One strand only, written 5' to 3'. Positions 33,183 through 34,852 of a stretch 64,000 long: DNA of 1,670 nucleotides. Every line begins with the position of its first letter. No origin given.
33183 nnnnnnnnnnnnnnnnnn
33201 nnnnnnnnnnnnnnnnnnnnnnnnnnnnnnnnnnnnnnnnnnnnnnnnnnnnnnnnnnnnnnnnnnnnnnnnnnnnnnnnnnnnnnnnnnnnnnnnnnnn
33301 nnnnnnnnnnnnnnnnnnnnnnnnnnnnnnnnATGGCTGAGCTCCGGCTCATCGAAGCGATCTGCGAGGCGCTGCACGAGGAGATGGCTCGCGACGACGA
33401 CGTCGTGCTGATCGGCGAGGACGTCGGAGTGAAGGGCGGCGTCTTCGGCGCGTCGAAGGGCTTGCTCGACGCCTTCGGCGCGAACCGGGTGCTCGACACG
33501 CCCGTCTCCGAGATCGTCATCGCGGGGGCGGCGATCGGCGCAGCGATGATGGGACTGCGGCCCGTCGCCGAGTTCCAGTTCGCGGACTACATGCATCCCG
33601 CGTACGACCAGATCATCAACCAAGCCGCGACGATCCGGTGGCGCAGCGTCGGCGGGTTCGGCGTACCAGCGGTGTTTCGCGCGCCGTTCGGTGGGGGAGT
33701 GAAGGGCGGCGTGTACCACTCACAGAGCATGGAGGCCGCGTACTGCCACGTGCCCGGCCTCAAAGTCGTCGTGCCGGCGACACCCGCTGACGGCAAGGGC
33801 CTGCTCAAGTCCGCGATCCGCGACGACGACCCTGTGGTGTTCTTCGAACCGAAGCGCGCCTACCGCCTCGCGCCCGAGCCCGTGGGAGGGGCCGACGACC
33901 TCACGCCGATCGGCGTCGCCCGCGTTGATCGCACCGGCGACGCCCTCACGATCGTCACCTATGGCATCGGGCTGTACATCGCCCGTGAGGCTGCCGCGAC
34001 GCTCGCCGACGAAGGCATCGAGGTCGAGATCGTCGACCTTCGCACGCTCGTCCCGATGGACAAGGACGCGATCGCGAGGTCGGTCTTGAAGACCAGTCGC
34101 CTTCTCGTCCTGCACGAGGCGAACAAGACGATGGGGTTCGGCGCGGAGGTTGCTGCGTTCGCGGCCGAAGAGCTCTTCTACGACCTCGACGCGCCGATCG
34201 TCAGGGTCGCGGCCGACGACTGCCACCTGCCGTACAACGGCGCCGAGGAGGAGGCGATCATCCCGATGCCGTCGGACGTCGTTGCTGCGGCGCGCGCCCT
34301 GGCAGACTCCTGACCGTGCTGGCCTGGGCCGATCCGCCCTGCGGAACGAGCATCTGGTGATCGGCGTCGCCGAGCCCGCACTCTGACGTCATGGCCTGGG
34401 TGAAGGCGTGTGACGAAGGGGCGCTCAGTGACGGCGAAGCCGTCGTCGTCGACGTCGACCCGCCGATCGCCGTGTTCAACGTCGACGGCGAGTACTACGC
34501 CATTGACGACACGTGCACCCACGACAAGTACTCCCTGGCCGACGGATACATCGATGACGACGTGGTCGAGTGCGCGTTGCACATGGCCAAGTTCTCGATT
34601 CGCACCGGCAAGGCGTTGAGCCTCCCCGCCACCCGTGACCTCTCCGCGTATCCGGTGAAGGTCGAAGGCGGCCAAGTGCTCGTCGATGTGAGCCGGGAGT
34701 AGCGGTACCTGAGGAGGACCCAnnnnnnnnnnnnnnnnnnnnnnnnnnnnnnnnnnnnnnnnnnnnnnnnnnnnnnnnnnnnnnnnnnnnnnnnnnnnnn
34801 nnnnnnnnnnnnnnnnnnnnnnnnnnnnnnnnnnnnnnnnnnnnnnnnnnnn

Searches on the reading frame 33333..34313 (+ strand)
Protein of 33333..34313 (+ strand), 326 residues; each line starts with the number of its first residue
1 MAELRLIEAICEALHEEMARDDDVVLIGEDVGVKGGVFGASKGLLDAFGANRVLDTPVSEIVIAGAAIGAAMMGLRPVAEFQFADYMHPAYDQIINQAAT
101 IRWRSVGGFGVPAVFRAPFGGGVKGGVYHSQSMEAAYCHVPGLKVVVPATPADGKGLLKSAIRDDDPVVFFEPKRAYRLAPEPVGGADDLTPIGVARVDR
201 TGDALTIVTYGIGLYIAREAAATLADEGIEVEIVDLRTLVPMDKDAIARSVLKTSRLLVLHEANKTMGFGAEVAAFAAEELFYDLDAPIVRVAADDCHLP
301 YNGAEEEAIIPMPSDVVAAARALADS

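Call 11: search_protein_families(library=pfam, proteins=[window:33333-34313:+])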
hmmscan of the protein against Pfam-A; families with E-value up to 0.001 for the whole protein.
window:33333-34313:+ (326 aa): 2 families
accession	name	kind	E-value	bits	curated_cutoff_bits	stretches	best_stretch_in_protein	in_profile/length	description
PF02779.29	Transket_pyr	-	3e-43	147.9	27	1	6-178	5-173/174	Transketolase, pyrimidine binding domain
PF02780.25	Transketolase_C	-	1.5e-35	122.3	25.9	1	194-315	1-123/124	Transketolase, C-terminal domain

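Call 12: search_protein_families(library=ncbifam, proteins=[window:33333-34313:+])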
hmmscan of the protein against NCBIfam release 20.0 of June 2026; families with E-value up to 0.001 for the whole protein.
window:33333-34313:+ (326 aa): 8 families
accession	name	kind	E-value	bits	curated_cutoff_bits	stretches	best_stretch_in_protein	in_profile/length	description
NF006667.0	PRK09212.1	subfamily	1.1e-100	336.7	321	1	1-323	1-322/327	pyruvate dehydrogenase complex E1 component subunit beta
NF008854.0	PRK11892.1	equivalog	1.3e-93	314.2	454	1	4-323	142-461/464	pyruvate dehydrogenase complex E1 component subunit beta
TIGR00204.1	dxs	equivalog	4.9e-20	71.6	465.95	1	42-297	344-586/616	1-deoxy-D-xylulose-5-phosphate synthase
NF004559.0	PRK05899.2-5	equivalog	2.9e-18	65.5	488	1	9-307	323-604/627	transketolase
NF008968.0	PRK12315.1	subfamily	5.2e-12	44.8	510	1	8-279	283-539/582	1-deoxy-D-xylulose-5-phosphate synthase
NF003933.0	PRK05444.2-2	equivalog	4.3e-09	35.4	395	1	51-296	335-575/606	1-deoxy-D-xylulose-5-phosphate synthase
NF004556.0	PRK05899.2-2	equivalog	9.1e-07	27.5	575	1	195-280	512-596/639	transketolase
TIGR03710.1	OAFO_sf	subfamily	0.00052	18.7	482.75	1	202-266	463-525/561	2-oxoacid:acceptor oxidoreductase subunit alpha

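Call 13: find_encoding_contigs(protein=window:33333-34313:+, flank=10000, max_places=10)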
Protein window:33333-34313:+ (326 aa): no gene with exactly this product is on record in the collection.

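Call 14: find_homologous_proteins(query=window:33333-34313:+)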
Query window:33333-34313:+ (326 aa): 7982 proteins with E <= 0.001 among 8000 candidates; the best 120 are listed.
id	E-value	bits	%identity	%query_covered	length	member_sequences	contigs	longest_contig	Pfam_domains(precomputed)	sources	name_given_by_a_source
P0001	5.5e-205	698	99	100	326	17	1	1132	PF02780.26,PF02779.30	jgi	-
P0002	1.2e-203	693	98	100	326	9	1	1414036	PF02780.26,PF02779.30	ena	-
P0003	6.9e-194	661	94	95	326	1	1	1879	PF02780.26,PF02779.30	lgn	-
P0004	2.7e-191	653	91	97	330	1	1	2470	PF02780.26,PF02779.30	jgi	jgi:2-oxoisovalerate dehydrogenase E1 component beta subunit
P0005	7.8e-190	648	91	97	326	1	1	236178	PF02780.26,PF02779.30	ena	-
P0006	1.0e-189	648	90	99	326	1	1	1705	PF02780.26,PF02779.30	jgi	-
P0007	1.3e-187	641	90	99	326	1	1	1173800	PF02780.26,PF02779.30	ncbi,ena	-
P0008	1.8e-185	634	88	99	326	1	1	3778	PF02780.26,PF02779.30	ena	-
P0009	4.7e-185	632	89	99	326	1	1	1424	PF02780.26,PF02779.30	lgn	-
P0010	6.0e-185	632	88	100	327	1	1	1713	PF02780.26,PF02779.30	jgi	jgi:2-oxoisovalerate dehydrogenase E1 component beta subunit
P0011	8.1e-185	631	87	99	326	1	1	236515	PF02780.26,PF02779.30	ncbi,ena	-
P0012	1.1e-184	631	87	99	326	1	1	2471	PF02780.26,PF02779.30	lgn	-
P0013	1.2e-184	631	88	97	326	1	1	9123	PF02780.26,PF02779.30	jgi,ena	-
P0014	2.4e-184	630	88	97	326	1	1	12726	PF02780.26,PF02779.30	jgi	-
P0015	2.4e-184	630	87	99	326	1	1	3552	PF02780.26,PF02779.30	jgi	-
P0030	1.7e-153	529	79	99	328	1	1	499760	PF02780.26,PF02779.30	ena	-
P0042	1.4e-148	512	72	98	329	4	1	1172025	PF02780.26,PF02779.30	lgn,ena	-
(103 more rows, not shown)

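Call 15: find_encoding_contigs(protein=P0002, flank=10000, max_places=3)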
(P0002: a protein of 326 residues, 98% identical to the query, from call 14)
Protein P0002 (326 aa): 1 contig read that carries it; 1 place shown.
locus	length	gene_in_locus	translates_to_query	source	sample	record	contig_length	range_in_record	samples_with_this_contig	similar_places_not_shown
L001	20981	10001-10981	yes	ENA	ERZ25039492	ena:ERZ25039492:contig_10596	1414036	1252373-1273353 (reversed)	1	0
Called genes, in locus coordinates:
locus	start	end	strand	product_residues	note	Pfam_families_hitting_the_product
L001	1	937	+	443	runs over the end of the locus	PF00355:Rieske, PF00848:Ring_hydroxyl_A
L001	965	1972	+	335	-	PF00561:Abhydrolase_1, PF12697:Abhydrolase_6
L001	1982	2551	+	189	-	PF13577:SnoaL_4 (faint), PF00866:Ring_hydroxyl_B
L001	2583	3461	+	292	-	PF22632:BphC_D1, PF00903:Glyoxalase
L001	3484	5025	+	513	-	PF06609:TRI12, PF07690:MFS_1, PF00083:Sugar_tr, PF13347:MFS_2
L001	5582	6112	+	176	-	PF00248:Aldo_ket_red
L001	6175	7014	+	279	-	PF00561:Abhydrolase_1, PF12146:Hydrolase_4, PF12697:Abhydrolase_6, PF00326:Peptidase_S9 (faint), PF00561:Abhydrolase_1 (weak)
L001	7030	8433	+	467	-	PF00355:Rieske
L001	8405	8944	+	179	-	PF13577:SnoaL_4, PF00866:Ring_hydroxyl_B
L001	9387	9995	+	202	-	PF00456:Transketolase_N (weak), PF00676:E1_dh, PF02775:TPP_enzyme_C (weak), PF13292:DXP_synthase_N (weak)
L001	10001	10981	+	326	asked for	PF02779:Transket_pyr, PF02780:Transketolase_C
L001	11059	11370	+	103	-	PF00355:Rieske, PF13806:Rieske_2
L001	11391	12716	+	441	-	PF00355:Rieske, PF00848:Ring_hydroxyl_A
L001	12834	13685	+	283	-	PF09339:HTH_IclR, PF01614:IclR_C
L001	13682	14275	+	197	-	PF00440:TetR_N, PF21597:TetR_C_43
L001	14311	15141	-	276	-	PF00106:adh_short, PF08659:KR (weak), PF13561:adh_short_C2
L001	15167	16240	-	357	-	PF00682:HMGL-like, PF07836:DmpG_comm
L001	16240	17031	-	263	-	PF01557:FAA_hydrolase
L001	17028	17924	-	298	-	PF01118:Semialdhyde_dh, PF09290:AcetDehyd-dimer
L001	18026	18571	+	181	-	PF13577:SnoaL_4 (weak), PF00866:Ring_hydroxyl_B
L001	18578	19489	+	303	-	PF00248:Aldo_ket_red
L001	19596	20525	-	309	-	PF12146:Hydrolase_4, PF00561:Abhydrolase_1, PF12697:Abhydrolase_6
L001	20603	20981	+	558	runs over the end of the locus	PF00005:ABC_tran, PF13304:AAA_21 (weak), PF01061:ABC2_membrane, PF12698:ABC2_membrane_3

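Call 16: find_encoding_contigs(protein=P0007, flank=10000, max_places=3)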
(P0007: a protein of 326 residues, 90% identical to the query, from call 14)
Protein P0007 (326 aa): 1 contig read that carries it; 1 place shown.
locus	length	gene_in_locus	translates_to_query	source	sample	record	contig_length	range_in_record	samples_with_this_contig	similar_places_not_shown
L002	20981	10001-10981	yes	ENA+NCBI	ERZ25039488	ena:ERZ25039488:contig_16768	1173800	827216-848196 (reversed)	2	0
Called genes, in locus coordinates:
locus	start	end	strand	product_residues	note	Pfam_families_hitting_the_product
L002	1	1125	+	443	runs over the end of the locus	PF00355:Rieske, PF00848:Ring_hydroxyl_A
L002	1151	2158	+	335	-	PF00561:Abhydrolase_1, PF12146:Hydrolase_4 (weak), PF12697:Abhydrolase_6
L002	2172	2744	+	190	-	PF13577:SnoaL_4 (weak), PF00866:Ring_hydroxyl_B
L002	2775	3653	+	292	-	PF22632:BphC_D1, PF00903:Glyoxalase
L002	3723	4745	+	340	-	PF00248:Aldo_ket_red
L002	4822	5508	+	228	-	PF00561:Abhydrolase_1, PF12146:Hydrolase_4 (weak), PF12697:Abhydrolase_6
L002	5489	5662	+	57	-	PF00561:Abhydrolase_1 (weak)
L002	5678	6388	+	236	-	PF00355:Rieske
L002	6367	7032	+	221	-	-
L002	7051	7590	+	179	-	PF13577:SnoaL_4, PF00866:Ring_hydroxyl_B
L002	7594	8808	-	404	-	PF02720:DUF222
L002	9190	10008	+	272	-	PF00676:E1_dh, PF02775:TPP_enzyme_C (weak), PF00456:Transketolase_N (weak), PF13292:DXP_synthase_N (weak)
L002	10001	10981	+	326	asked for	PF02779:Transket_pyr, PF02780:Transketolase_C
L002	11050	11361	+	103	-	PF00355:Rieske, PF13806:Rieske_2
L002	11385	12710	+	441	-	PF00355:Rieske, PF00848:Ring_hydroxyl_A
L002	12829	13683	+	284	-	PF09339:HTH_IclR, PF01614:IclR_C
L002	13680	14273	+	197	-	PF00440:TetR_N, PF21597:TetR_C_43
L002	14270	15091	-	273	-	PF00106:adh_short, PF08659:KR (weak), PF23441:SDR (faint), PF13561:adh_short_C2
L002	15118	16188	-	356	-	PF00682:HMGL-like, PF07836:DmpG_comm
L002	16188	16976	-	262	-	PF01557:FAA_hydrolase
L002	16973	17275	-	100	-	PF09290:AcetDehyd-dimer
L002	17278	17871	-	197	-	PF01118:Semialdhyde_dh, PF09290:AcetDehyd-dimer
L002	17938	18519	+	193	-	PF00866:Ring_hydroxyl_B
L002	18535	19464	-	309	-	PF12146:Hydrolase_4, PF00561:Abhydrolase_1, PF12697:Abhydrolase_6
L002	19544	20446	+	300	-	PF00005:ABC_tran, PF13304:AAA_21 (weak), PF26919:ABC-like_C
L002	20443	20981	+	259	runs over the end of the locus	PF01061:ABC2_membrane, PF12698:ABC2_membrane_3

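Call 18: find_encoding_contigs(protein=P0030, flank=10000, max_places=3)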
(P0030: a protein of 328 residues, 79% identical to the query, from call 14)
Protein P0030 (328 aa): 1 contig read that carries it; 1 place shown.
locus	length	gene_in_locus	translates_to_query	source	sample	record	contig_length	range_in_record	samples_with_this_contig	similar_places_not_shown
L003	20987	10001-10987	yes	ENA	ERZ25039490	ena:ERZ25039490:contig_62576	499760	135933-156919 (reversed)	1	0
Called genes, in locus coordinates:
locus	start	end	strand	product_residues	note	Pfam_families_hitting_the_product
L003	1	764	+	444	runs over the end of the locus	PF00355:Rieske, PF00848:Ring_hydroxyl_A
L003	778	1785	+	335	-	PF00561:Abhydrolase_1, PF12697:Abhydrolase_6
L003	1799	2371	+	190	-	PF13577:SnoaL_4 (weak), PF00866:Ring_hydroxyl_B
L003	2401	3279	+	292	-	PF22632:BphC_D1, PF00903:Glyoxalase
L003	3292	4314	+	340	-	PF00248:Aldo_ket_red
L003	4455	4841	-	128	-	-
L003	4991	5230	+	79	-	PF00326:Peptidase_S9 (weak), PF00561:Abhydrolase_1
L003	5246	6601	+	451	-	PF00355:Rieske, PF00848:Ring_hydroxyl_A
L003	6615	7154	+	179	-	PF13577:SnoaL_4, PF00866:Ring_hydroxyl_B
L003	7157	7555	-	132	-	-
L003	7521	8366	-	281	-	-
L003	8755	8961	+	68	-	-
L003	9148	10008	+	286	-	PF00676:E1_dh, PF02775:TPP_enzyme_C (weak), PF00456:Transketolase_N (weak), PF13292:DXP_synthase_N (weak)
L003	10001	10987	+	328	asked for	PF02779:Transket_pyr, PF02780:Transketolase_C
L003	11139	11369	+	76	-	PF00355:Rieske, PF13806:Rieske_2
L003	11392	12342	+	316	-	PF00355:Rieske, PF00848:Ring_hydroxyl_A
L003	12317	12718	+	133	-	PF00848:Ring_hydroxyl_A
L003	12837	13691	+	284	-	PF09339:HTH_IclR, PF01614:IclR_C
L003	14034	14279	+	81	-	PF21597:TetR_C_43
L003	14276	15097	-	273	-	PF00106:adh_short, PF08659:KR (weak), PF23441:SDR (faint), PF13561:adh_short_C2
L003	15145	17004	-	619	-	PF01557:FAA_hydrolase, PF00682:HMGL-like, PF07836:DmpG_comm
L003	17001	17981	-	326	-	PF01118:Semialdhyde_dh, PF09290:AcetDehyd-dimer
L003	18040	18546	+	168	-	PF00866:Ring_hydroxyl_B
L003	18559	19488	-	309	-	PF12146:Hydrolase_4, PF00561:Abhydrolase_1, PF12697:Abhydrolase_6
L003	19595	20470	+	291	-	PF00005:ABC_tran, PF13304:AAA_21 (weak), PF26919:ABC-like_C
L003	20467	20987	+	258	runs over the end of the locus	PF01061:ABC2_membrane, PF12698:ABC2_membrane_3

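Call 19: find_encoding_contigs(protein=P0042, flank=10000, max_places=3)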
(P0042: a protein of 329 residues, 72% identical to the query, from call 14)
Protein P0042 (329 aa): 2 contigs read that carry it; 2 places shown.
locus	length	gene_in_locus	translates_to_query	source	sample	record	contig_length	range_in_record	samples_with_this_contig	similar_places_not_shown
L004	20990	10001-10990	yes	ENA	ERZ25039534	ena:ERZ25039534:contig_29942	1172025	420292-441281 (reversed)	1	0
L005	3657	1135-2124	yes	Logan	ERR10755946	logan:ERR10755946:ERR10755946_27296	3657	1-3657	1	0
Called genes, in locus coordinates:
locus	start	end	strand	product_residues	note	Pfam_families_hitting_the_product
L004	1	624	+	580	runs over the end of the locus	PF00106:adh_short, PF08659:KR, PF13561:adh_short_C2, PF00106:adh_short, PF01370:Epimerase, PF08643:DUF1776 (weak), PF08659:KR, PF13561:adh_short_C2, +2 more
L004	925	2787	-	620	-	-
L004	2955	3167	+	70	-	-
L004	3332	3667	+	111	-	PF12277:DUF3618 (weak)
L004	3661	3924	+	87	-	PF14019:DUF4235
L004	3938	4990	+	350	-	PF03631:Virul_fac_BrkB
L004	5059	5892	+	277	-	PF00657:Lipase_GDSL, PF13472:Lipase_GDSL_2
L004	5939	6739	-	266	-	PF01061:ABC2_membrane, PF12698:ABC2_membrane_3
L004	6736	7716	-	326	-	PF00005:ABC_tran, PF13304:AAA_21 (weak), PF26919:ABC-like_C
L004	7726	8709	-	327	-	PF04542:Sigma70_r2, PF08281:Sigma70_r4_2, PF12680:SnoaL_2 (weak)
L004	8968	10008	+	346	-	PF00676:E1_dh, PF13292:DXP_synthase_N (weak)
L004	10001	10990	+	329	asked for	PF02779:Transket_pyr, PF02780:Transketolase_C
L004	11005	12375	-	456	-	PF00672:HAMP, PF00512:HisKA, PF02518:HATPase_c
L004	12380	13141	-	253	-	PF00072:Response_reg, PF00486:Trans_reg_C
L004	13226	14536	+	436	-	PF18845:baeRF_family3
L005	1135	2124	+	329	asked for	PF02779:Transket_pyr, PF02780:Transketolase_C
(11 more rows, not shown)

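Call 32: search_solved_structures(query=window:33333-34313:+, max_evalue=1e-30, show_alignments=1)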
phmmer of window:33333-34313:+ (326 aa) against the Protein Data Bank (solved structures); distinct sequences matched with E-value up to 1e-30: 12.
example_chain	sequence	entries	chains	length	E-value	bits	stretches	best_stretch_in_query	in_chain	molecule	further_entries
1um9_B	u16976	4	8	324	2.8e-92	312.6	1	1-323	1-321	2-oxo acid dehydrogenase beta subunit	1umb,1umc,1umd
1ik6_A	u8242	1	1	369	7.8e-87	294.8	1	6-298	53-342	pyruvate dehydrogenase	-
3duf_B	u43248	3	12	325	6.7e-81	275.3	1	1-322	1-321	Pyruvate dehydrogenase E1 component subunit beta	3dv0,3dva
2bp7_B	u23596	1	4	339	1.1e-80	274.6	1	4-322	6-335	2-OXOISOVALERATE DEHYDROGENASE BETA SUBUNIT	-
1qs0_B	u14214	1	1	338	1.1e-80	274.5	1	4-322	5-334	2-OXOISOVALERATE DEHYDROGENASE BETA-SUBUNIT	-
1w85_B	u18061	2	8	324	2.5e-80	273.4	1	2-322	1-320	PYRUVATE DEHYDROGENASE E1 COMPONENT, BETA SUBUNIT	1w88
1dtw_B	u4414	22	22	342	1.4e-74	254.5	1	4-301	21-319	BRANCHED-CHAIN ALPHA-KETO ACID DEHYDROGENASE BETA SUBUNIT | 2-OXOISOVALERATE DEHYDROGENASE BETA SUBUNIT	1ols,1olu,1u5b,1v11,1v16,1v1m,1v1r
2j9f_B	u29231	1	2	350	1.5e-74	254.4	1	4-301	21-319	2-OXOISOVALERATE DEHYDROGENASE BETA SUBUNIT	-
1olx_B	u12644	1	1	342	3.5e-73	249.9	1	4-301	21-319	2-OXOISOVALERATE DEHYDROGENASE BETA SUBUNIT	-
6cer_B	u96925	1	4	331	4.1e-70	239.8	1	6-321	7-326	Pyruvate dehydrogenase E1 component subunit beta, mitochondrial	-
3exe_B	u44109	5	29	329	4.4e-70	239.7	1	6-321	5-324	Pyruvate dehydrogenase E1 component subunit beta, mitochondrial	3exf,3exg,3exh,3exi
1ni4_B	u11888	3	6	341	4.6e-70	239.7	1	6-321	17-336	Pyruvate dehydrogenase E1 component: Beta subunit | Pyruvate dehydrogenase E1 component subunit beta | Pyruvate dehydrogenase E1 component subunit beta, mitocho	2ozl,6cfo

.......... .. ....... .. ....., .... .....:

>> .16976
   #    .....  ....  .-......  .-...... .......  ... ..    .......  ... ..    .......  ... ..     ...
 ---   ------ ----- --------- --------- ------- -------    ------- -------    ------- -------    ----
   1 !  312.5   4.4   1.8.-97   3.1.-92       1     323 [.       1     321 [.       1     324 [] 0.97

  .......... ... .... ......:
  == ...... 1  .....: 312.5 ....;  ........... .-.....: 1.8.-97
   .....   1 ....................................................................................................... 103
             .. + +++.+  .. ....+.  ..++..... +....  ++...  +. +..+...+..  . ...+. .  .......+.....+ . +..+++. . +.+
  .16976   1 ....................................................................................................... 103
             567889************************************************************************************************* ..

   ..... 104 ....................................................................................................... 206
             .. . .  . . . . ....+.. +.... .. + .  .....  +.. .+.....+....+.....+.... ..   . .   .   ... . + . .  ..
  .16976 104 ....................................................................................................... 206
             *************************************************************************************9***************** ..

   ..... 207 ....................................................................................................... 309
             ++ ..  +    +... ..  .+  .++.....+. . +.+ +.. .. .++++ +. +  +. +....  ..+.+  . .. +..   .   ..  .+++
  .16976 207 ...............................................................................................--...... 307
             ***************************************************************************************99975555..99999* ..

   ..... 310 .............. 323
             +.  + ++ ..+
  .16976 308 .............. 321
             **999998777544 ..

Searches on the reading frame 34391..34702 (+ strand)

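Call 11: search_protein_families(library=pfam, proteins=[window:34391-34702:+])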
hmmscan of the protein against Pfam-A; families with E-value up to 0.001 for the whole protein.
window:34391-34702:+ (103 aa): 3 families
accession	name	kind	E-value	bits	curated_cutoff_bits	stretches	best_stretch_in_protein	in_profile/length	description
PF00355.32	Rieske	-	1.3e-18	67.1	20.3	1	3-88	2-88/88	Rieske [2Fe-2S] domain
PF13806.12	Rieske_2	-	1.3e-12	48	27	1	3-98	2-103/104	Rieske-like [2Fe-2S] domain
PF22543.2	Rieske_4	-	0.00053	20.7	28.4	1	23-77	21-79/119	Soluble Rieske-type ferredoxin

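Call 12: search_protein_families(library=ncbifam, proteins=[window:34391-34702:+])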
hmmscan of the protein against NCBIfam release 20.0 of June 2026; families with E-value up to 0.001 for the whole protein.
window:34391-34702:+ (103 aa): 7 families
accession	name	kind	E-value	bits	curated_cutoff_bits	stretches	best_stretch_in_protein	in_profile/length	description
NF007422.0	PRK09965.1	equivalog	2.1e-37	127.4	113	1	3-102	3-102/106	bifunctional 3-phenylpropionate/cinnamic acid dioxygenase ferredoxin subunit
NF042948.2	3PPDioc_HcaC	equivalog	6.8e-35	119.5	150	1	1-102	1-104/105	3-phenylpropionate/cinnamic acid dioxygenase ferredoxin subunit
NF041683.1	ant_diox_AndAb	equivalog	5.8e-25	87.4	150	1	3-100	2-100/100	anthranilate 1,2-dioxygenase ferredoxin subunit AndAb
TIGR02377.1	MocE_fam_FeS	subfamily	3.9e-23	81.4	136.15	1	3-100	2-101/101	MocE family 2Fe-2S type ferredoxin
TIGR02378.1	nirD_assim_sml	equivalog_domain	1.3e-13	51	74.65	1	3-99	2-104/105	nitrite reductase small subunit NirD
NF041174.1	SDX_Thmprot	equivalog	1.8e-09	37.7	170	1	3-80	2-81/109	sulredoxin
NF052579.1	BetMthstMoxSdmAMthl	equivalog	1.1e-05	24.5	600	1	21-69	37-86/351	4beta-methylsterol monooxygenase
